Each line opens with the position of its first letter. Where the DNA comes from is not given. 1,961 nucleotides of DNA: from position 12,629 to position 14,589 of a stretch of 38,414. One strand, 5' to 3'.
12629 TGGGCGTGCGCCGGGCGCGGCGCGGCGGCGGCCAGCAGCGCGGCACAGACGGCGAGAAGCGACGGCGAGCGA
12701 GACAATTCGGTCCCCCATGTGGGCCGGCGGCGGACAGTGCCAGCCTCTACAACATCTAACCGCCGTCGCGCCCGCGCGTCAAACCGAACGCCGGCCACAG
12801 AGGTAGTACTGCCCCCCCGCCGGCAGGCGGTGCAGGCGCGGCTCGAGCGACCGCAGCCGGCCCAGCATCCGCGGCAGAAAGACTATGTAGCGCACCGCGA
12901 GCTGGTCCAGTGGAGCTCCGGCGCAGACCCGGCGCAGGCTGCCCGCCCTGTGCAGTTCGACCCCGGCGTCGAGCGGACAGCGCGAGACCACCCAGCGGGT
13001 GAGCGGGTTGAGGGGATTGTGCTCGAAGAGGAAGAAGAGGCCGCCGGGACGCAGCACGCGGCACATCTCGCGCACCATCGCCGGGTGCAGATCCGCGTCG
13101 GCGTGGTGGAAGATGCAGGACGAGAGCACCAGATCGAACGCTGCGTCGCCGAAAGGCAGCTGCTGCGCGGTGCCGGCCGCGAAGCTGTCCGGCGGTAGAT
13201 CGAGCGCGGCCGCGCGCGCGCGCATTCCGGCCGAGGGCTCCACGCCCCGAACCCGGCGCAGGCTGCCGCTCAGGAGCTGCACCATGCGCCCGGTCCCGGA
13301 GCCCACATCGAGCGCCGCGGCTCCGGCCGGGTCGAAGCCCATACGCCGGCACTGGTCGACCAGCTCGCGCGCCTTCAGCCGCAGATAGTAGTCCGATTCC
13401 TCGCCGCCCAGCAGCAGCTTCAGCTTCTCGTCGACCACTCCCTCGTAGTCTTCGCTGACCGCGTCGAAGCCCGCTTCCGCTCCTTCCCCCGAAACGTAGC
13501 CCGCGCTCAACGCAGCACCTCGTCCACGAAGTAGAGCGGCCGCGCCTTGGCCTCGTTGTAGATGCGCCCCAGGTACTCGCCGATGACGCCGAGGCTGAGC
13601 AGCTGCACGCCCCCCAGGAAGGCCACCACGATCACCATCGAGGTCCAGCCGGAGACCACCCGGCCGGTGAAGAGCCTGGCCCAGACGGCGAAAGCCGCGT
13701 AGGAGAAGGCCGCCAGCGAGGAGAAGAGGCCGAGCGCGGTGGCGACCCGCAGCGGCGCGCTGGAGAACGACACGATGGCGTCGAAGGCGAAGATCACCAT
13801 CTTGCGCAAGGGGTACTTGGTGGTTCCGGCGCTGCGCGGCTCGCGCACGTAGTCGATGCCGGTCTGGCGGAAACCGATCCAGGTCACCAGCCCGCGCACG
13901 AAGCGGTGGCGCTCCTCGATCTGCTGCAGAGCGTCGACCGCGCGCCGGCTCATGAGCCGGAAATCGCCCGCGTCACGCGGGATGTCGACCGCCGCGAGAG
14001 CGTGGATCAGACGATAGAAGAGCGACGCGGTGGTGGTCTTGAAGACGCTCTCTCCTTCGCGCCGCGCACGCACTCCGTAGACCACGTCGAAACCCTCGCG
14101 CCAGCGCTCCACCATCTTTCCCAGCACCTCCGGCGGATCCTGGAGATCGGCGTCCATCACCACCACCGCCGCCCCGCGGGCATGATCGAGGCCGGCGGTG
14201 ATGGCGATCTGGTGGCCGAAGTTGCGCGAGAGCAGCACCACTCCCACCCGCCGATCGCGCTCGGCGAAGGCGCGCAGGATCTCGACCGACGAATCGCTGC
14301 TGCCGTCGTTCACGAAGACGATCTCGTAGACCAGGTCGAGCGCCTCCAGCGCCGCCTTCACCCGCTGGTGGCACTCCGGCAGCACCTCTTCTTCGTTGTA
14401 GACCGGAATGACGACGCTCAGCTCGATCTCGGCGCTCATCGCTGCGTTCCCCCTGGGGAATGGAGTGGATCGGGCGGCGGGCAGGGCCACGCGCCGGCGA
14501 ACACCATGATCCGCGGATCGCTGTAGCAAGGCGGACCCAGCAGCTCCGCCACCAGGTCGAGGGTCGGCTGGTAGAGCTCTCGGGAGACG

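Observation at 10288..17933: Five-gene translationally coupled envelope-modification operon ending in a secreted BNR double propeller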

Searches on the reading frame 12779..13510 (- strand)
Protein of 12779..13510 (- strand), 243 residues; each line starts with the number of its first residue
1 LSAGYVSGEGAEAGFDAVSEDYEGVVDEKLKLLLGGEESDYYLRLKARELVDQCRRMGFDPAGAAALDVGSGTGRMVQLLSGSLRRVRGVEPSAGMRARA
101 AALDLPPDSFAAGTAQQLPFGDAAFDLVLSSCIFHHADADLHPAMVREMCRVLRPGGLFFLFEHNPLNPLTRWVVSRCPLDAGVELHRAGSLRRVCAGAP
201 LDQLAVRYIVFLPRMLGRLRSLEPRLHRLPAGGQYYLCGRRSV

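Call 9: search_protein_families(library=pfam, proteins=[window:12779-13510:-], max_evalue=0.01)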
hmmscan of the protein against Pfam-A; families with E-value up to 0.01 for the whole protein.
window:12779-13510:- (243 aa): 8 families
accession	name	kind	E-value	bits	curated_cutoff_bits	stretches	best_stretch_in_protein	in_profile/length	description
PF08241.18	Methyltransf_11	-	2.1e-20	73.6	21.2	1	67-161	1-95/95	Methyltransferase domain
PF13649.12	Methyltransf_25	-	1e-17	65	27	1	67-157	2-97/97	Methyltransferase domain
PF08242.18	Methyltransf_12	-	1.4e-10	42.2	30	1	67-159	1-98/98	Methyltransferase domain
PF13489.12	Methyltransf_23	-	1.4e-10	41.6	27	1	47-173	6-128/164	Methyltransferase domain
PF13847.12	Methyltransf_31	-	5.3e-10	39.6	27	1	63-166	4-114/145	Methyltransferase domain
PF01209.24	Ubie_methyltran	-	6.1e-05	22.9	20.1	1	62-164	47-154/233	ubiE/COQ5 methyltransferase family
PF03141.22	Methyltransf_29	-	0.0033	16.5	23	1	114-166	171-221/506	Putative S-adenosyl-L-methionine-dependent methyltransferase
PF20922.3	Anamorsin_N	-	0.004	17.3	27.1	1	122-164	49-90/163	Anamorsin, N-terminal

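Call 10: search_protein_families(library=ncbifam, proteins=[window:12779-13510:-], max_evalue=0.01)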
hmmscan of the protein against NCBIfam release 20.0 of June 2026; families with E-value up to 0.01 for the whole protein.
window:12779-13510:- (243 aa): 27 families (the best 25 are shown)
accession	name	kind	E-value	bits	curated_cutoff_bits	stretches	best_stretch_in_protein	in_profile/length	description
NF045667.1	MTase_DVU1556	equivalog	3.9e-16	59.1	155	1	48-161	12-119/213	DVU_1556 family methyltransferase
NF041537.1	ArsM_AhpD_UU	exception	8e-13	47.9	510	1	62-165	76-184/345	arsenite methyltransferase/AhpD domain selenoprotein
NF047649.1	MTase_UXPK_star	exception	3.4e-10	39.4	460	1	62-161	77-181/283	methyltransferase/UXPK-star double selenoprotein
NF043040.1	corrin_prot_MT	hypoth_equivalog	2.4e-09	36.9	180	1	62-175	41-162/216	corrinoid protein-associated methyltransferase CpaM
TIGR01934.1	MenG_MenH_UbiE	subfamily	3.2e-09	36.4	158.35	1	62-165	39-145/223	ubiquinone/menaquinone biosynthesis methyltransferase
TIGR02072.1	BioC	equivalog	5.1e-09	36.3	184.95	1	49-160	22-131/244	malonyl-ACP O-methyltransferase BioC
NF001241.0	PRK00216.1-2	equivalog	5e-08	32.9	327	1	62-164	51-150/231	demethylmenaquinone methyltransferase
NF008823.0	PRK11873.1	subfamily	2e-07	30.8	263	1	63-159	78-179/272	arsenite methyltransferase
NF007610.0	PRK10258.1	equivalog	2.6e-07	30.2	342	1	64-158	44-135/251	malonyl-ACP O-methyltransferase BioC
NF045823.1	PthPhpthDimycoMt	equivalog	3.4e-07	29.7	300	1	102-173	109-178/256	phthiotriol/phenolphthiotriol dimycocerosates methyltransferase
NF001244.0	PRK00216.1-5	equivalog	4e-07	29.6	216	1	62-163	48-155/236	bifunctional demethylmenaquinone methyltransferase/2-methoxy-6-polyprenyl-1,4-benzoquinol methylase UbiE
NF045825.1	FAmtase_mtf2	equivalog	6.2e-07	28.9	400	1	63-173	59-170/248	fatty-acid O-methyltransferase Mtf2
NF040539.1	AST_met_ArsM_2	exception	8.7e-07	29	240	1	67-191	61-190/262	putative arsinothricin biosynthesis methyltransferase ArsM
NF004452.0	PRK05785.1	equivalog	9.4e-07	28.5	207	1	62-154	51-138/228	hypothetical protein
NF041536.1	ArsM_DUF2284_UU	exception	1.9e-06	26.5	575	1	61-162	75-181/459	arsenite methyltransferase/DUF2284 domain selenoprotein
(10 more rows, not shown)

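Call 57: search_solved_structures(query=window:12779-13510:-, max_evalue=0.001)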
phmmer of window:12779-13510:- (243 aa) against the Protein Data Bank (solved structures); distinct sequences matched with E-value up to 0.001: 29.
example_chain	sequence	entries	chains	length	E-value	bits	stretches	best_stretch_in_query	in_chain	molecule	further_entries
3bus_A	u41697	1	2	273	1.6e-08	37.7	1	61-166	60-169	Methyltransferase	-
1xxl_A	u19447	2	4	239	2.3e-08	37.2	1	65-170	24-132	YcgJ protein | ycgJ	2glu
6uv6_A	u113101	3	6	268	6.8e-08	35.7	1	63-170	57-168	D-glucose O-methyltransferase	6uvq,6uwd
6f5z_A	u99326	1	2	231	3.5e-07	33.3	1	62-161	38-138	24-sterol C-methyltransferase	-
9w6x_A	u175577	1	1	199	3.8e-07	33.3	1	63-161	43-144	YtkW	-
2gs9_A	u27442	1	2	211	4.2e-07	33.1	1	47-169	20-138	Hypothetical protein TT1324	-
8zc8_A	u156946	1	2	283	1.6e-06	31.2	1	60-181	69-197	MitM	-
21zq_A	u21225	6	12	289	1.7e-06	31.1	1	60-181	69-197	MitM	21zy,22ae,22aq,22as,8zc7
6uak_A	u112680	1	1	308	3e-06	30.3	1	64-159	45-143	SAM dependent methyltransferase LahSB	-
3ege_A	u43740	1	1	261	1.3e-05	28.2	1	61-161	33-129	Putative methyltransferase from antibiotic biosynthesis pathway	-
7qcb_A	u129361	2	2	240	1.8e-05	27.7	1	43-168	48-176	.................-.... 27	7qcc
6m83_A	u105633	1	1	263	2.5e-05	27.3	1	19-157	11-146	dTDP-3-amino-3,6-dideoxy-alpha-D-glucopyranose N,N-dimethyltransferase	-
3pfg_A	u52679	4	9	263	2.5e-05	27.3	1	19-157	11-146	N-methyltransferase | dTDP-3-amino-3,6-dideoxy-alpha-D-glucopyranose N,N-dimethyltransferase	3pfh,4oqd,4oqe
3px2_A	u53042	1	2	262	8.4e-05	25.6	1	19-156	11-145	N-methyltransferase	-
3px3_A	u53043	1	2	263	8.5e-05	25.6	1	19-156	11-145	N-methyltransferase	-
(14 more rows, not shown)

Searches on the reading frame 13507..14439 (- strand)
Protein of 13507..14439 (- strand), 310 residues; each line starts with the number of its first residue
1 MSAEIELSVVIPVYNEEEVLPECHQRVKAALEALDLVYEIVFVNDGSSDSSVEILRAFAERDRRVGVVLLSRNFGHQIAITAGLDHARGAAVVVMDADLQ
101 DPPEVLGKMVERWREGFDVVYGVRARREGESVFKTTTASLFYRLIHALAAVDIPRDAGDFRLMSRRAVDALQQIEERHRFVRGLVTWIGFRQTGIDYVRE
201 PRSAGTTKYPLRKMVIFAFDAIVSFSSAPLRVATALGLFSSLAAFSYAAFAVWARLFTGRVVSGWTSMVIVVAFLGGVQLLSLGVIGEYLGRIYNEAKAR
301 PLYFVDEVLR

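Call 9: search_protein_families(library=pfam, proteins=[window:13507-14439:-], max_evalue=0.01)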
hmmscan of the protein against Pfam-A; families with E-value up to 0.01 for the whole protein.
window:13507-14439:- (310 aa): 4 families
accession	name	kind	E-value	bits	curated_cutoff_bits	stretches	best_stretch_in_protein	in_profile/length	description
PF00535.33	Glycos_transf_2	-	3.6e-38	131.6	23.3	1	8-170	1-166/168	Glycosyl transferase family 2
PF13641.12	Glyco_tranf_2_3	-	1.3e-06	29.1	27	1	7-171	3-174/230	Glycosyltransferase like family 2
PF10111.15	Glyco_tranf_2_2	-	4.1e-06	26.9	27.3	1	8-110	1-103/276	Glycosyltransferase like family 2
PF13506.12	Glyco_transf_21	-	0.00035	20.5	21.7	1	79-171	21-117/174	Glycosyl transferase family 21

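Call 10: search_protein_families(library=ncbifam, proteins=[window:13507-14439:-], max_evalue=0.01)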
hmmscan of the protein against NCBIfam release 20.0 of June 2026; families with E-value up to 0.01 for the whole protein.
window:13507-14439:- (310 aa): 20 families
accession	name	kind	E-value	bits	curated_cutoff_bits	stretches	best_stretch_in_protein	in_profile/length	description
NF047588.1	GlcsyltransPgfSStrep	equivalog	5.6e-89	298.4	500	1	6-307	2-304/308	glycosyltransferase PgfS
NF007986.1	PRK10714.1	equivalog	2.7e-64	217.2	529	1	7-309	8-312/316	undecaprenyl-phosphate 4-deoxy-4-formamido-L-arabinose transferase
NF007482.0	PRK10073.1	equivalog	2.4e-15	56.4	423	1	2-110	3-107/334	glycosyltransferase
TIGR03937.1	PgaC_IcaA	equivalog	1e-14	54.4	422.3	1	6-99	46-136/407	poly-beta-1,6-N-acetyl-D-glucosamine synthase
NF047683.1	TeichurnBiosyTuaG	equivalog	1.4e-12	47.8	400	1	5-111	6-109/252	teichuronic acid biosynthesis protein TuaG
NF041875.1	EPS_EpsD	equivalog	1.2e-11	44.6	370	1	7-120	1-111/325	exopolysaccharide biosynthesis glycosyltransferase EpsD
TIGR04283.1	glyco_like_mftF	equivalog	7.7e-11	42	182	1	7-112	1-96/221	TIGR04283 family arsenosugar biosynthesis glycosyltransferase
NF058614.1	PPMAGASynPpgS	equivalog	2.8e-09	36.7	370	1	9-130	4-119/226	polyprenyl-phospho-N-acetylgalactosaminyl synthase PpgS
TIGR03111.1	glyc2_xrt_Gpos1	hypoth_equivalog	7.9e-09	34.8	363.95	1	7-119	51-162/439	TIGR03111 family XrtG-associated glycosyltransferase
NF050050.1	ProtGlycPglI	equivalog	1.7e-07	30.9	500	1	6-122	3-117/306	GalNAc(5)-diNAcBac-PP-undecaprenol beta-1,3-glucosyltransferase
TIGR04242.1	nodulat_NodC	equivalog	4.4e-07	29.2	550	1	7-115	50-158/395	chitooligosaccharide synthase NodC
NF038302.1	EPS_HpsE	equivalog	6.5e-07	28.6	300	1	5-98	1-96/307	hormogonium polysaccharide biosynthesis glycosyltransferase HpsE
NF010496.0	PRK13915.1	equivalog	1.1e-06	28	262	1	4-103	30-131/307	glucosyl-3-phosphoglycerate synthase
TIGR04182.1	glyco_TIGR04182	equivalog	3.9e-06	26.4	325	1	7-294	2-286/293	S-layer glycoprotein N-glycosyltransferase AglJ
NF041391.1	DPhHxTase_Halo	equivalog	5.9e-06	25.4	375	1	13-131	3-111/213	dolichyl-phosphate hexose transferase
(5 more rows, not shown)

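Call 56: search_solved_structures(query=window:13507-14439:-, max_evalue=0.00001)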
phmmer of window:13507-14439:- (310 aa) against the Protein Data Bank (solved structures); distinct sequences matched with E-value up to 0.00001: 14.
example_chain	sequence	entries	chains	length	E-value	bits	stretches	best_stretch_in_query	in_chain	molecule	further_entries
5ekp_C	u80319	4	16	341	1.3e-96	326.8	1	2-307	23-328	Uncharacterized glycosyltransferase sll0501 | Glycosyltransferase sll0501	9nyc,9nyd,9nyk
9nye_A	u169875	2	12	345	1.3e-96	326.7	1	2-307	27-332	Glycosyltransferase sll0501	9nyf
5eke_A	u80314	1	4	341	1.7e-95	323.1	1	2-307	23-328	Uncharacterized glycosyltransferase sll0501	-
9bhc_C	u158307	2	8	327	2.3e-56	194.7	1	6-309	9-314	Undecaprenyl-phosphate 4-deoxy-4-formamido-L-arabinose transferase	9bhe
8vxh_A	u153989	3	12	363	3.4e-56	194.1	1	6-309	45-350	Undecaprenyl-phosphate 4-deoxy-4-formamido-L-arabinose transferase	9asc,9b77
9hwj_A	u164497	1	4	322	3.2e-55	190.9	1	6-310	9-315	Undecaprenyl-phosphate 4-deoxy-4-formamido-L-arabinose transferase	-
5mlz_A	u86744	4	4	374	8.2e-18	68.1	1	5-130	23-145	Dolichol monophosphate mannose synthase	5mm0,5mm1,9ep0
5hea_A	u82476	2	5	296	1.8e-08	37.5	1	7-98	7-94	Putative glycosyltransferase (GalT1)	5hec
9omm_A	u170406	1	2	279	1.8e-07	34.2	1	1-124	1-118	Glycosyltransferase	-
9omh_A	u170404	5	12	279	1.9e-07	34.1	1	1-124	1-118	Glycosyltransferase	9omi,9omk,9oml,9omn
9omj_A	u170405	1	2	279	7.4e-07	32.2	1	4-124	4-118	Glycosyltransferase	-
2z87_A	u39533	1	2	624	1.8e-06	30.9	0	7-103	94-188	Chondroitin synthase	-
2z86_A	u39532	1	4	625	1.8e-06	30.9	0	7-103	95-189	Chondroitin synthase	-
3bcv_A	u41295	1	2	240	3.8e-06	29.8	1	6-98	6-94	Putative glycosyltransferase protein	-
